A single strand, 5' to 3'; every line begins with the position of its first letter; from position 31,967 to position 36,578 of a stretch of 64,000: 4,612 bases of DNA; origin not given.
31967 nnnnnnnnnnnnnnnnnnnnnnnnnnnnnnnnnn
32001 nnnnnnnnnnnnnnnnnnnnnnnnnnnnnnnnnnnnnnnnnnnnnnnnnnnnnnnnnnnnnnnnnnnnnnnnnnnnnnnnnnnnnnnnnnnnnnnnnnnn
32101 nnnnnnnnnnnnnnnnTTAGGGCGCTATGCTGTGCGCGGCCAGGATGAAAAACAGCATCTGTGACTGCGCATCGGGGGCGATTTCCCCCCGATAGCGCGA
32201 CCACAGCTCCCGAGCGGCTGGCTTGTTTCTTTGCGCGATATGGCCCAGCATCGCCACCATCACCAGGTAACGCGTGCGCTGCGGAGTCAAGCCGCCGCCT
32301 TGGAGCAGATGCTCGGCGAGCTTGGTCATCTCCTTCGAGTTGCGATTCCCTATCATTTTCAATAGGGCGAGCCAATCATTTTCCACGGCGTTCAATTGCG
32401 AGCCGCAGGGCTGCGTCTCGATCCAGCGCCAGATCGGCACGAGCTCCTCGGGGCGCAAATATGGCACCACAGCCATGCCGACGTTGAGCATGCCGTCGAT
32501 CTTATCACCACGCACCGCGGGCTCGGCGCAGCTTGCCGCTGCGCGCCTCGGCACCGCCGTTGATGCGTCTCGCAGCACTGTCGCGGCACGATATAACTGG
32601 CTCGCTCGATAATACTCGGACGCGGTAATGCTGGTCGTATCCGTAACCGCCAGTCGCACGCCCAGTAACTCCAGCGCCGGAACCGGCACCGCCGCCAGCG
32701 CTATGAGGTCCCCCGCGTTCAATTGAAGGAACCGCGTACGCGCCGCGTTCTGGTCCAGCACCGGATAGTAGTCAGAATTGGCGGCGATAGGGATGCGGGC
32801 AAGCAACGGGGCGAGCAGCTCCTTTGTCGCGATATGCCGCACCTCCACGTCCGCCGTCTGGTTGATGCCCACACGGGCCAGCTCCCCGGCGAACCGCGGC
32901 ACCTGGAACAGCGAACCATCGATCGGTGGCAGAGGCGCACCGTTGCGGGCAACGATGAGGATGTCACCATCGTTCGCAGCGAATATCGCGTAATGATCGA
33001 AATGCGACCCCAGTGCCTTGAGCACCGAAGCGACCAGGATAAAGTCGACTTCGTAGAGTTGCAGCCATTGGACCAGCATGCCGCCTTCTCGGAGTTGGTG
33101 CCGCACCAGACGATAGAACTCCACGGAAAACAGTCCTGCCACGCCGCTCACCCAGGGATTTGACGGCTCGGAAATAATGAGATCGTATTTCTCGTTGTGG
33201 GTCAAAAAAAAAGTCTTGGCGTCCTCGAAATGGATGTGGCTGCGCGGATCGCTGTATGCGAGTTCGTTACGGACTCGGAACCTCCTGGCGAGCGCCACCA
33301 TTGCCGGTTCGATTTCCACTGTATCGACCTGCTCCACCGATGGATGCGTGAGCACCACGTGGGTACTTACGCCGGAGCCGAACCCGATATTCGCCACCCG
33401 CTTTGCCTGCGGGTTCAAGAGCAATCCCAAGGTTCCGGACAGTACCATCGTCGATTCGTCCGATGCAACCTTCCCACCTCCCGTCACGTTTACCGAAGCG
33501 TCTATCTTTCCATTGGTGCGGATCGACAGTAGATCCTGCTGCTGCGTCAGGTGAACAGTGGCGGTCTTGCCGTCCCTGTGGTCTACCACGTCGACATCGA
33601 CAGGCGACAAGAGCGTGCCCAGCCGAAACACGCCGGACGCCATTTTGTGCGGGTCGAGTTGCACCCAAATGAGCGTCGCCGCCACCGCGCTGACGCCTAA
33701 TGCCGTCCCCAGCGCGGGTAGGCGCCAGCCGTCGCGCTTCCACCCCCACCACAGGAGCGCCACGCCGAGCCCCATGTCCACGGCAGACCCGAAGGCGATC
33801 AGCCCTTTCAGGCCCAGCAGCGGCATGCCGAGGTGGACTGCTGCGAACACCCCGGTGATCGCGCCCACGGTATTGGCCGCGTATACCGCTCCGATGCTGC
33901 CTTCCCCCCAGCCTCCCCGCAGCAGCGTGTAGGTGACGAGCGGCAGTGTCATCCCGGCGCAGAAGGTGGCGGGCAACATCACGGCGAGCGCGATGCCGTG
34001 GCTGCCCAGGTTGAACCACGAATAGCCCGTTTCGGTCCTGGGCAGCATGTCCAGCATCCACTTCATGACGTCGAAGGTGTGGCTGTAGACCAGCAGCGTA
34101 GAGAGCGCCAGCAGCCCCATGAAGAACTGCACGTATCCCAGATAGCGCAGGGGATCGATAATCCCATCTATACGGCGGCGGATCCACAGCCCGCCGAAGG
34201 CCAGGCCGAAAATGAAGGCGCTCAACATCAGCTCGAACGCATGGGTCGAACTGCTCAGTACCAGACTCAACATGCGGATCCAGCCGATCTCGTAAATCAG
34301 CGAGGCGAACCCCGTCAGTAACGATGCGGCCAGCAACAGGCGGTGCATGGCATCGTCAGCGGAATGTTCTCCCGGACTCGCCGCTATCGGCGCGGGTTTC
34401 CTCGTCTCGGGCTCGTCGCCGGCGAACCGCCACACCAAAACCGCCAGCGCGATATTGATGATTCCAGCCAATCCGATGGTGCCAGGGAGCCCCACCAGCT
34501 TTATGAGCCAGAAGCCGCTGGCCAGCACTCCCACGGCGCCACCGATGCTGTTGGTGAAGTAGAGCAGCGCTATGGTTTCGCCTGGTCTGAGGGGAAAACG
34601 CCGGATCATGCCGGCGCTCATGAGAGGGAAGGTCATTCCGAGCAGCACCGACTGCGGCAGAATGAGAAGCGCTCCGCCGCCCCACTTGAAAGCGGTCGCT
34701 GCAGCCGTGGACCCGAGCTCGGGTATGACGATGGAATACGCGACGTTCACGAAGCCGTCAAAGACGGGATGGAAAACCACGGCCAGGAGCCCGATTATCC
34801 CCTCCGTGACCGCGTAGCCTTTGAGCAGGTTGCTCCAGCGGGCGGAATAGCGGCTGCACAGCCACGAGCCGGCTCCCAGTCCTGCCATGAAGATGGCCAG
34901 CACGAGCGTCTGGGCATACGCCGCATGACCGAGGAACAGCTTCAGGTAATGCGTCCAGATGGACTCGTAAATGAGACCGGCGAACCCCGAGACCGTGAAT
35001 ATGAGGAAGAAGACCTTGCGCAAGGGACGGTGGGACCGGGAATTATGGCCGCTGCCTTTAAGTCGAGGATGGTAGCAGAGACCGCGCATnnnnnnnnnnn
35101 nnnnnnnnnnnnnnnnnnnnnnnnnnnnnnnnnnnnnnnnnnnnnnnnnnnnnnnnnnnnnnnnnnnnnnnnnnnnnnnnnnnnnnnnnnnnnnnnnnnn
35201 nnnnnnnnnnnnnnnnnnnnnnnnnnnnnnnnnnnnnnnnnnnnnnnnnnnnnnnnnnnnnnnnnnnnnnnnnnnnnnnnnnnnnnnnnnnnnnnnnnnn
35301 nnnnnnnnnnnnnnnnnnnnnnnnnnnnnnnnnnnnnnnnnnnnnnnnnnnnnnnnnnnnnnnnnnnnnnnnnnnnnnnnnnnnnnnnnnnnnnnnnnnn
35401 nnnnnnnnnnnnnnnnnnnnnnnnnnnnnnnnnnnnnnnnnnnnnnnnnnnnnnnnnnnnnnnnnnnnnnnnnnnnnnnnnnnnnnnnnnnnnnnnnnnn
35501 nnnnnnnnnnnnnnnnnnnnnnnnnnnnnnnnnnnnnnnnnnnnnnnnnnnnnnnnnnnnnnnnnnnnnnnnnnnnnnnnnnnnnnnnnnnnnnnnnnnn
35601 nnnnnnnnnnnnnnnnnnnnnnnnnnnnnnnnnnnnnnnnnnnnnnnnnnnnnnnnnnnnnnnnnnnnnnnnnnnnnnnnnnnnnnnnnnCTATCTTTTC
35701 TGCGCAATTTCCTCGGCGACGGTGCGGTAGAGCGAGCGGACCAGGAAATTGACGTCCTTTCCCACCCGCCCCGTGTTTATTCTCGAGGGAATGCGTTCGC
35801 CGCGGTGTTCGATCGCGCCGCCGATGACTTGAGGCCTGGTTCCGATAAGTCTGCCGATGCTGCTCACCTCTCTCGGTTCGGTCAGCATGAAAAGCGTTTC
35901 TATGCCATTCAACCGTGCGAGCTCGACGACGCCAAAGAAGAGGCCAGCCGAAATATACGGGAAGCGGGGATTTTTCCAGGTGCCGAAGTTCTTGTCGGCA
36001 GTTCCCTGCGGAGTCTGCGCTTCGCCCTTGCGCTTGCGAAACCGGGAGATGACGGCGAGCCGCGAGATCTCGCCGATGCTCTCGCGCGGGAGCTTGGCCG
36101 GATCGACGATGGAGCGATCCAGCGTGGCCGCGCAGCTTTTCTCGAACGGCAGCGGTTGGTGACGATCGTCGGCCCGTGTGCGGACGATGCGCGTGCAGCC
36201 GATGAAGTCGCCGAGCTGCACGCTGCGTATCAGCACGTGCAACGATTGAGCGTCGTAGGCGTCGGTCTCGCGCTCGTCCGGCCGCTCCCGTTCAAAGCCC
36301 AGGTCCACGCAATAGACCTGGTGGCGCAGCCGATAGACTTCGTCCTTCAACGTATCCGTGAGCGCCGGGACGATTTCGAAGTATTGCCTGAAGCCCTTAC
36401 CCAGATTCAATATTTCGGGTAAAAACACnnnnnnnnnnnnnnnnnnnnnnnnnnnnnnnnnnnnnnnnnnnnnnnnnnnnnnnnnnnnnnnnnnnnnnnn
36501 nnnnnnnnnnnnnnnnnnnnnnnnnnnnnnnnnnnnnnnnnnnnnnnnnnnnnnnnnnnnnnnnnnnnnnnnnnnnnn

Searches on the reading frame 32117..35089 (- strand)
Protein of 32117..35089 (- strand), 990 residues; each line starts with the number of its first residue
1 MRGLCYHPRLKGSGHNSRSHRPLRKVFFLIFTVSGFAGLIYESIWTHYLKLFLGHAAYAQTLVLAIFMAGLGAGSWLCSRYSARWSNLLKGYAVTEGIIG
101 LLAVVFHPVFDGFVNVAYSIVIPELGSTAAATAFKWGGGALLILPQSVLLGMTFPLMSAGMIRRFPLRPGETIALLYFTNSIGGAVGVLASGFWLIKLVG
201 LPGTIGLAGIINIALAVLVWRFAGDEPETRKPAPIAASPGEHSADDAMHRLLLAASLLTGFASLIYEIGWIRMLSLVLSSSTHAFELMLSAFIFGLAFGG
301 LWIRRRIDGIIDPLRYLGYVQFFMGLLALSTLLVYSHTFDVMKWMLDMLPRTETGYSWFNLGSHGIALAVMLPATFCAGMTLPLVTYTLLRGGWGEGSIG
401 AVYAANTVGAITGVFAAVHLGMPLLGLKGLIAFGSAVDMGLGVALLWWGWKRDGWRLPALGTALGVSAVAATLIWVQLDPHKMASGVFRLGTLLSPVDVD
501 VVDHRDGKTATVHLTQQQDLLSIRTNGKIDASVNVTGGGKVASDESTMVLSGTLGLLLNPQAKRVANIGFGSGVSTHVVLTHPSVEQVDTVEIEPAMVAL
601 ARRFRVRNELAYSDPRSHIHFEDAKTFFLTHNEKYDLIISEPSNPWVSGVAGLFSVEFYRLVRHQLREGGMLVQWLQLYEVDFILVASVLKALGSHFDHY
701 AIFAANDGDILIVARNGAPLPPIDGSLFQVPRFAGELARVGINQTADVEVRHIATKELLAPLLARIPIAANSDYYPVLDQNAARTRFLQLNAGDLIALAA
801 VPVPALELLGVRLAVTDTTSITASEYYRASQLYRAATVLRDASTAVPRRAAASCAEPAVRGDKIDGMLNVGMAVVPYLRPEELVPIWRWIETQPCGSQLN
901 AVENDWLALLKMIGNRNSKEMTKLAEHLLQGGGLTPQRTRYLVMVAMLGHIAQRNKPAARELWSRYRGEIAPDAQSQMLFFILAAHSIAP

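Call 17: search_protein_families(library=ncbifam, proteins=[window:32117-35089:-], max_evalue=0.00001)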
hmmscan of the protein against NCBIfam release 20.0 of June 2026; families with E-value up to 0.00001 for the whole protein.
window:32117-35089:- (990 aa): 6 families
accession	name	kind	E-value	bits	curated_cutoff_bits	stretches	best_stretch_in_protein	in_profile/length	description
NF002956.0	PRK03612.1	equivalog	1.2e-38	132.8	472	3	558-695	296-439/522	polyamine aminopropyltransferase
NF002010.0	PRK00811.1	equivalog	2.5e-23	82.7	260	1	556-704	73-221/287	polyamine aminopropyltransferase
NF037959.1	MFS_SpdSyn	subfamily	6.1e-21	74.7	40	2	39-227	5-186/480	fused MFS/spermidine synthase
TIGR00417.1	speE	equivalog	2.3e-19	69.7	249.55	1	554-697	65-207/271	spermidine synthase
NF002435.0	PRK01581.1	equivalog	4.2e-12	45.8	537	1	562-673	151-265/374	polyamine aminopropyltransferase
NF003380.0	PRK04457.1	equivalog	1.1e-06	27.8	304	1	556-714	64-217/265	polyamine aminopropyltransferase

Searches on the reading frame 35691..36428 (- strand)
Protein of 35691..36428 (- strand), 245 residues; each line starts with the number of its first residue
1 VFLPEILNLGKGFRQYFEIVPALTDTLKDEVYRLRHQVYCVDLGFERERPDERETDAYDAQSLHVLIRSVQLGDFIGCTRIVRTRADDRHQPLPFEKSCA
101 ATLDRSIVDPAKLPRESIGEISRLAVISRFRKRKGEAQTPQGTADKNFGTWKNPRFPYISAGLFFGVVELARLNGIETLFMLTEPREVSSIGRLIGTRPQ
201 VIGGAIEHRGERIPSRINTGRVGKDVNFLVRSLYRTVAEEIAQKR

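Call 37: search_protein_families(library=ncbifam, proteins=[window:35691-36428:-], max_evalue=1e-8)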
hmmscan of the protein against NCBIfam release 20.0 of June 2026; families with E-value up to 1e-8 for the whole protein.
window:35691-36428:- (245 aa): 1 family
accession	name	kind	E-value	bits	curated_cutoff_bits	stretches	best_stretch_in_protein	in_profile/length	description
TIGR03694.1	exosort_acyl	subfamily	7.2e-67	225.3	111.95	1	11-243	2-239/241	PEP-CTERM/exosortase system-associated acyltransferase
